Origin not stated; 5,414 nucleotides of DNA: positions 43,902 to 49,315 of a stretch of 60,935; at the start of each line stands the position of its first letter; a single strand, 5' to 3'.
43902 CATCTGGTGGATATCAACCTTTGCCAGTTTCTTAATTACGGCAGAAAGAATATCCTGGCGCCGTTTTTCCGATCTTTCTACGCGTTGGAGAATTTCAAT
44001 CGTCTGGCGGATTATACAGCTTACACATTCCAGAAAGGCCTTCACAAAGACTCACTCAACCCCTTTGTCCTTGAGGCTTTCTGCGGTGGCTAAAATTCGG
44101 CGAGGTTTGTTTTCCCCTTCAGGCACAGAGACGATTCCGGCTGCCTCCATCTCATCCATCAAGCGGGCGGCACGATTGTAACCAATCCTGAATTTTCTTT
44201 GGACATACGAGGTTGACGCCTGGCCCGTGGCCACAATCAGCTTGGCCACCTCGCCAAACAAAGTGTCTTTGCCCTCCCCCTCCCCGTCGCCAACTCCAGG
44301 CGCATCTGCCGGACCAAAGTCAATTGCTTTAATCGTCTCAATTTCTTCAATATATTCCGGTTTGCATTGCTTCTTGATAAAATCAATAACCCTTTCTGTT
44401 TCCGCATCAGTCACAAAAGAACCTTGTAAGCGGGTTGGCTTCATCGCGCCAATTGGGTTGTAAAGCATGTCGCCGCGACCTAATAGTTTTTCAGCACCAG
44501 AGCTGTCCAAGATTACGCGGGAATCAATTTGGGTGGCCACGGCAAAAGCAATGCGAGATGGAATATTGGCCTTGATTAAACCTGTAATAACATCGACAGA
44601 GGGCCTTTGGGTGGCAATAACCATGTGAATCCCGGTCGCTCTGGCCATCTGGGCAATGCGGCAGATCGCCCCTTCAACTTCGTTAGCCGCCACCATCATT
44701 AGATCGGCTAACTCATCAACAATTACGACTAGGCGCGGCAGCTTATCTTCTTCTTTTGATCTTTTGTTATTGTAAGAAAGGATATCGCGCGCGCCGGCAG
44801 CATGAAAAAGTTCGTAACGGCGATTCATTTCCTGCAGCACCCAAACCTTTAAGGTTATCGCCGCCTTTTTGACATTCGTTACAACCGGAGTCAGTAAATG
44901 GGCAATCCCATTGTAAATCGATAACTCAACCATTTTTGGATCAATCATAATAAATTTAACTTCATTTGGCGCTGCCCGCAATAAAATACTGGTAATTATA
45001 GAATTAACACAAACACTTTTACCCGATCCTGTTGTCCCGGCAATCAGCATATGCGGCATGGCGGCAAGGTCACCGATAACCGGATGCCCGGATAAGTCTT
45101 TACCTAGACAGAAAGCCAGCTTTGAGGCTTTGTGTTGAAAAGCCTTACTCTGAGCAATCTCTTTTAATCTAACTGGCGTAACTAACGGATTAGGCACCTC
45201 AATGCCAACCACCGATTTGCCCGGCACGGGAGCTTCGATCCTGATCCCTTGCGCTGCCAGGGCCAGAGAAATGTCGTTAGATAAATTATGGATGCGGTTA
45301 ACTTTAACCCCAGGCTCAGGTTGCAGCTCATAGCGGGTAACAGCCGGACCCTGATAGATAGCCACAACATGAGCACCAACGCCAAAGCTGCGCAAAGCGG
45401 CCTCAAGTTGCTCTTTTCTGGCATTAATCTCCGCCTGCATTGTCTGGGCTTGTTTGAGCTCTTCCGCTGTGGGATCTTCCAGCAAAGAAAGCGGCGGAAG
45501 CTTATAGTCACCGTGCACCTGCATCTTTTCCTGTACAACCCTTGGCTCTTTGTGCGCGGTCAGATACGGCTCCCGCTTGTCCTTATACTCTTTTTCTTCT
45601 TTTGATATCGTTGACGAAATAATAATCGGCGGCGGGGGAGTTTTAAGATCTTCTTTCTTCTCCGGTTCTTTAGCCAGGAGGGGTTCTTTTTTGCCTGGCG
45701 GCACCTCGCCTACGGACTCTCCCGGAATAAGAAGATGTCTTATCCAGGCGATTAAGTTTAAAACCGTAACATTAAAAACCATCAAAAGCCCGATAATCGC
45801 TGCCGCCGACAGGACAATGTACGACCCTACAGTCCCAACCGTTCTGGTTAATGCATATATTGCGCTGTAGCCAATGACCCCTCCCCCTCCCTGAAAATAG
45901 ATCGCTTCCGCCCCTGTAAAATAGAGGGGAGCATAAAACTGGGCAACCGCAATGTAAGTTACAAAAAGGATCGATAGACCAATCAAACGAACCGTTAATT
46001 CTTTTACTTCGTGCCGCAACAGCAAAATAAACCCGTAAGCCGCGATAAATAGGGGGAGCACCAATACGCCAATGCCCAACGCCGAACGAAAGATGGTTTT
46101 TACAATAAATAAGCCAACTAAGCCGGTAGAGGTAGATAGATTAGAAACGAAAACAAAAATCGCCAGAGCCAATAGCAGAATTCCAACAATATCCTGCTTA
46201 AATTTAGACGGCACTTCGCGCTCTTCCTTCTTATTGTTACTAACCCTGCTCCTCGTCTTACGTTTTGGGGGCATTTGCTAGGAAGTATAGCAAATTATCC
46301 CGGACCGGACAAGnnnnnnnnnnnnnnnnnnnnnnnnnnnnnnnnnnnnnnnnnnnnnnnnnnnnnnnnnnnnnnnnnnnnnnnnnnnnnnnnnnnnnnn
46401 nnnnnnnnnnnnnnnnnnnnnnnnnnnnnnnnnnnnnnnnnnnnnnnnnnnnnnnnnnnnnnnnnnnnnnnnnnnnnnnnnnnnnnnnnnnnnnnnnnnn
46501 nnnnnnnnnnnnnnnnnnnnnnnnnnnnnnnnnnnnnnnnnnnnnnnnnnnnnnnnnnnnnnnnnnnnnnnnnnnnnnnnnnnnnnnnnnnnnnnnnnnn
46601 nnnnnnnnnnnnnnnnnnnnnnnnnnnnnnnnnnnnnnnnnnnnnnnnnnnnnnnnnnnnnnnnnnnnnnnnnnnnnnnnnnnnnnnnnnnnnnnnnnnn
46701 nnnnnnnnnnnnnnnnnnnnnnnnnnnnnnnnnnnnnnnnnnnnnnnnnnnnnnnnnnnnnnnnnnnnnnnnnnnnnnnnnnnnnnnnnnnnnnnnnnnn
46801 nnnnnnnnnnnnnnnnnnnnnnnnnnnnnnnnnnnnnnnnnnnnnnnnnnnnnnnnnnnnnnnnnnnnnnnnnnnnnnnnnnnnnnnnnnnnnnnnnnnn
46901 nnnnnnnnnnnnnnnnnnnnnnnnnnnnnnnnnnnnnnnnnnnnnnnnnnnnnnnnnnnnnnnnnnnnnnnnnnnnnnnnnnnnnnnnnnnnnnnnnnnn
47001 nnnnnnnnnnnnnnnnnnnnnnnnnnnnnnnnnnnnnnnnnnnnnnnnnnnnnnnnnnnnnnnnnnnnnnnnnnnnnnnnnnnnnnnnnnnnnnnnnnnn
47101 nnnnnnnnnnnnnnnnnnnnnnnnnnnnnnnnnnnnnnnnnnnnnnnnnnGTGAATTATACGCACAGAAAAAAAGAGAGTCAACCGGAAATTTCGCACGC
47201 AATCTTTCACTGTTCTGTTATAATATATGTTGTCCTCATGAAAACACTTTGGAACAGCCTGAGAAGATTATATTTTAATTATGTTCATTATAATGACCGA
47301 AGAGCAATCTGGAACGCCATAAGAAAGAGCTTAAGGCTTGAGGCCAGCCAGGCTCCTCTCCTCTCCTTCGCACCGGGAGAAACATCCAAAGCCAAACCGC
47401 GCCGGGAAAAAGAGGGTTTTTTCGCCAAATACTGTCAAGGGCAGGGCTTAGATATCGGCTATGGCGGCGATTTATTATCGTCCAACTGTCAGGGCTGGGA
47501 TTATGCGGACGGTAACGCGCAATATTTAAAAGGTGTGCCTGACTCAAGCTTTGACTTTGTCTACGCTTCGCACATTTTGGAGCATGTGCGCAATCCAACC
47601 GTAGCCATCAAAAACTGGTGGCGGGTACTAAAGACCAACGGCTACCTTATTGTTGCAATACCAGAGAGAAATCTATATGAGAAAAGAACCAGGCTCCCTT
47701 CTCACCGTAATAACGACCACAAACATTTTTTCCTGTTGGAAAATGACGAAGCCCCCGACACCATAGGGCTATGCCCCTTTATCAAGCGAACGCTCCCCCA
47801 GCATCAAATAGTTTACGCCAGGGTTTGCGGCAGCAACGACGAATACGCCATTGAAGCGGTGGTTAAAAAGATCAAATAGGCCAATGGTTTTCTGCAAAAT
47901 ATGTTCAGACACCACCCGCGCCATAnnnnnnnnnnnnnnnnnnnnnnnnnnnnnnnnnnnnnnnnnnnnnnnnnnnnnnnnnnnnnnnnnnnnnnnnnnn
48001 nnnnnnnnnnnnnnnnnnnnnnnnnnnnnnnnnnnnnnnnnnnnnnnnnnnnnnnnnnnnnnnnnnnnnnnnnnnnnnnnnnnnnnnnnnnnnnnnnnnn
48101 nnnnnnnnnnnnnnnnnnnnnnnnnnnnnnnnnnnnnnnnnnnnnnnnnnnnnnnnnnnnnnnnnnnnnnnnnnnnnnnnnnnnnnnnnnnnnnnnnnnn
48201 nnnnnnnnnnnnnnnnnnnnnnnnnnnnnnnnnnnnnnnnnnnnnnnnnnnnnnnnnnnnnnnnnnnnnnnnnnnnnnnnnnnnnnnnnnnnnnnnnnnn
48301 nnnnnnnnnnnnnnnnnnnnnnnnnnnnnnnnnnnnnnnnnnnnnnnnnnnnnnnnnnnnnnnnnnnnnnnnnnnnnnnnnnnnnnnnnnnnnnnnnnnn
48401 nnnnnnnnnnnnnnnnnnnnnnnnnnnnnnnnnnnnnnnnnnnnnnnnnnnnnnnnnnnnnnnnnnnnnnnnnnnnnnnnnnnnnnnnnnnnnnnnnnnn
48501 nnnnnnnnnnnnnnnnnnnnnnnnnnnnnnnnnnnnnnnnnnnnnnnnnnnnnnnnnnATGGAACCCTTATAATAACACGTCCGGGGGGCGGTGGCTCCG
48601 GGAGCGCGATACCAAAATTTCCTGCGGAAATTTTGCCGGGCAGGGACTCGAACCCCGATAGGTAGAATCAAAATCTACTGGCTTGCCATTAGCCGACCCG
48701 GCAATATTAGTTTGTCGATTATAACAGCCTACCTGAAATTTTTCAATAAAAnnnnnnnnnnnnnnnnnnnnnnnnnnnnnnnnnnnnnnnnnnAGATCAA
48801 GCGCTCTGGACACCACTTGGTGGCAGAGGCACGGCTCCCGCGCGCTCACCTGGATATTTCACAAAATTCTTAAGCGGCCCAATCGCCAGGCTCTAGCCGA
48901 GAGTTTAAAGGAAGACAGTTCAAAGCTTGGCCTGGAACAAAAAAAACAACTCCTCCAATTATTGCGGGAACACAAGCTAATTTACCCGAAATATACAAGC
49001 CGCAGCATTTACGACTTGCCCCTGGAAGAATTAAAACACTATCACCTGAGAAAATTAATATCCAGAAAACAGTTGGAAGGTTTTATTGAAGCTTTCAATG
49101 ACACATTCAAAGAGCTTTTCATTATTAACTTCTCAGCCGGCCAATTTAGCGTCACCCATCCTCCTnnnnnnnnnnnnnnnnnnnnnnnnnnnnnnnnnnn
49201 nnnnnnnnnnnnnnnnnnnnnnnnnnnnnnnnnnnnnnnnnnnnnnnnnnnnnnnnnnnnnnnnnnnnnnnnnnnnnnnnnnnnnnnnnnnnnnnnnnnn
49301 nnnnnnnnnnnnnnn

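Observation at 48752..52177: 1141-aa RelA/SpoT-like protein with ~450-aa novel N-terminal extension and substituted catalytic motifs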

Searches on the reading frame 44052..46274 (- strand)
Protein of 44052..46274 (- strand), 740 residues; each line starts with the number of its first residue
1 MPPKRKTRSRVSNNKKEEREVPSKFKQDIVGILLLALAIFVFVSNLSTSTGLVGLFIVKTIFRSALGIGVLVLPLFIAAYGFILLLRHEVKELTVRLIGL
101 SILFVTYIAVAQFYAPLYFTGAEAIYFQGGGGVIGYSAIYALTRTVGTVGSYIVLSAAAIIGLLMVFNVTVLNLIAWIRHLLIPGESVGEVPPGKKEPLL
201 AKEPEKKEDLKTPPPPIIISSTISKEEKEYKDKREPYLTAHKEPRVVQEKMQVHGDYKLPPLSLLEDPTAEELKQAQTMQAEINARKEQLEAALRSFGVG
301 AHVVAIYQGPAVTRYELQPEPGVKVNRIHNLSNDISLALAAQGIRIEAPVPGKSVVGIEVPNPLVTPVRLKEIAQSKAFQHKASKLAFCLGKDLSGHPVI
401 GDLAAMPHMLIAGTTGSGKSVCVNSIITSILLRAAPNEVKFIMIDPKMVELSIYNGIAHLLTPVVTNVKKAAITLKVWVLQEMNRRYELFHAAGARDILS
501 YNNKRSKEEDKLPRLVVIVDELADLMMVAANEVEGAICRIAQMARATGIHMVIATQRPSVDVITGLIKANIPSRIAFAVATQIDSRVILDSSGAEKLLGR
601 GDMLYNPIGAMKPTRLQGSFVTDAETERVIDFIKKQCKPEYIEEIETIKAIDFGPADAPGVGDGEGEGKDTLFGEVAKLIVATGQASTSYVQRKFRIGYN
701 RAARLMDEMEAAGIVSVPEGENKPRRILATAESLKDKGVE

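Call 77: search_protein_families(library=pfam, proteins=[window:44052-46274:-], max_evalue=0.0001)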
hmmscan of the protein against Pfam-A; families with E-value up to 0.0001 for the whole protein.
window:44052-46274:- (740 aa): 6 families
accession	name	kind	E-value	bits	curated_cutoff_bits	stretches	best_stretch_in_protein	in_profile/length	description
PF01580.24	FtsK_SpoIIIE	-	2.2e-67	227.2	24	1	369-560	1-221/221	FtsK/SpoIIIE family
PF17854.6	FtsK_alpha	-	8.3e-33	113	22.9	1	259-362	1-101/101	FtsK alpha domain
PF09397.16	FtsK_gamma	-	1.3e-25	89.3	30.6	1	668-729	2-62/63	Ftsk gamma domain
PF13491.11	FtsK_4TM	-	1.3e-10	41.7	23.1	1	50-178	47-170/171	4TM region of DNA translocase FtsK/SpoIIIE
PF01935.23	DUF87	-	3.4e-05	24.5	23.2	1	407-446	24-60/220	Helicase HerA, central domain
PF12846.13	AAA_10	-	6.9e-05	22.5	27.5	0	398-448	13-59/362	AAA-like domain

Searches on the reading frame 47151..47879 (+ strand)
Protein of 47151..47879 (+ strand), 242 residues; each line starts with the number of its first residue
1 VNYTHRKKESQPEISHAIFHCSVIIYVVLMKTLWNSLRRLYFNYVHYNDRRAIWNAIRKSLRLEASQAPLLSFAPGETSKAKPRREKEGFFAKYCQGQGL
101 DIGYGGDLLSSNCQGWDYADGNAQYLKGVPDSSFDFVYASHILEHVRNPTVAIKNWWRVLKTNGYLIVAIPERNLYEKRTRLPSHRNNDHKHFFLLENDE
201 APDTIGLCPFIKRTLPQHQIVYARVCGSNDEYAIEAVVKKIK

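Call 16: search_protein_families(library=pfam, proteins=[window:47151-47879:+], max_evalue=0.001)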
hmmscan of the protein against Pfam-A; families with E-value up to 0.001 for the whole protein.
window:47151-47879:+ (242 aa): 4 families
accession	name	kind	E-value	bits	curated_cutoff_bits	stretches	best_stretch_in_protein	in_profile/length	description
PF08241.18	Methyltransf_11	-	2.6e-11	44.5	21.2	1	116-168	44-95/95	Methyltransferase domain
PF13489.12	Methyltransf_23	-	9.2e-09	35.7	27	1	124-193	69-144/164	Methyltransferase domain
PF08242.18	Methyltransf_12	-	9.3e-06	26.7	30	1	120-166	55-98/98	Methyltransferase domain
PF13649.12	Methyltransf_25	-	0.00023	22.3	27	1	116-164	48-97/97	Methyltransferase domain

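Call 92: search_protein_families(library=padloc, proteins=[window:47151-47879:+], max_evalue=0.01)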
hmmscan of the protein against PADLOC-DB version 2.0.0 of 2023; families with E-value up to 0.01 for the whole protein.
window:47151-47879:+ (242 aa): 0 families

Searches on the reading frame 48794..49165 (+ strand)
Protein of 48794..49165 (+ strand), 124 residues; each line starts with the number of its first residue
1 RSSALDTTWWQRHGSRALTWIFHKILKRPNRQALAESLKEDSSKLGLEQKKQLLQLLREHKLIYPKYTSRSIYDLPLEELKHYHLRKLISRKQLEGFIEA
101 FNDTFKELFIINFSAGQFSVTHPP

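Call 83: search_solved_structures(query=A6, max_evalue=10, show_alignments=1)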
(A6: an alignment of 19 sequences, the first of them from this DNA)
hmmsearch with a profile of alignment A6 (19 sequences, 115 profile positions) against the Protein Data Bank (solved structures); distinct sequences matched with E-value up to 10: 1.
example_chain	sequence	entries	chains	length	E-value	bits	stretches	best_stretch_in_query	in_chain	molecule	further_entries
5xon_U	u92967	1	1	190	0.38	14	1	30-80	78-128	General transcription elongation factor TFIIS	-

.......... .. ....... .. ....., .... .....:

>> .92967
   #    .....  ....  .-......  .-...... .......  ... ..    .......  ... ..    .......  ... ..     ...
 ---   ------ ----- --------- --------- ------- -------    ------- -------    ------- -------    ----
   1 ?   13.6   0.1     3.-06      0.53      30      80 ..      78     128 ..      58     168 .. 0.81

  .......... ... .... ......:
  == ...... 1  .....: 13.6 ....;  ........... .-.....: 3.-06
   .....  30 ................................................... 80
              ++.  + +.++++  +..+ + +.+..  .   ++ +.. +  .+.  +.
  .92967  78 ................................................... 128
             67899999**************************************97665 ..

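Call 84: search_protein_families(library=pfam, alignment_id=A6, max_evalue=1)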
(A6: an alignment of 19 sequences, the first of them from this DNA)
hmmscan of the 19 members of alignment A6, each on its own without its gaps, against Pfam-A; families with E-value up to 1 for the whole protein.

A. member 1, seq(124 aa): 2 families
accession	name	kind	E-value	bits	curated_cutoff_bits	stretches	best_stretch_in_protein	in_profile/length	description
PF08280.17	HTH_Mga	-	0.046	14.1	23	1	89-114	31-56/59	M protein trans-acting positive regulator (MGA) HTH domain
PF12843.12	QSregVF_b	-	0.15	12.3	22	1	51-83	2-34/66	Putative quorum-sensing-regulated virulence factor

B. families by the number of members that match (of 19 scanned): 11 families
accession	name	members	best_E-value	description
PF18618.6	HP0268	1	0.011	HP0268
PF24494.1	DUF7587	1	0.022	Domain of unknown function (DUF7587)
PF14163.11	SieB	1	0.045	Super-infection exclusion protein B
PF08280.17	HTH_Mga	1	0.046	M protein trans-acting positive regulator (MGA) HTH domain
PF13801.11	Metal_resist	1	0.057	Heavy-metal resistance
PF23492.1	bPH_9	1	0.059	Bacterial PH domain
PF15827.10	UPF0730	1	0.082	UPF0730 unknown protein family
PF06440.16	DNA_pol3_theta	1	0.11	DNA polymerase III, theta subunit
PF12843.12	QSregVF_b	1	0.15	Putative quorum-sensing-regulated virulence factor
PF03337.18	Pox_F12L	1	0.16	Poxvirus F12L protein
PF17726.7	DpnI_C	1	0.89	Dam-replacing HTH domain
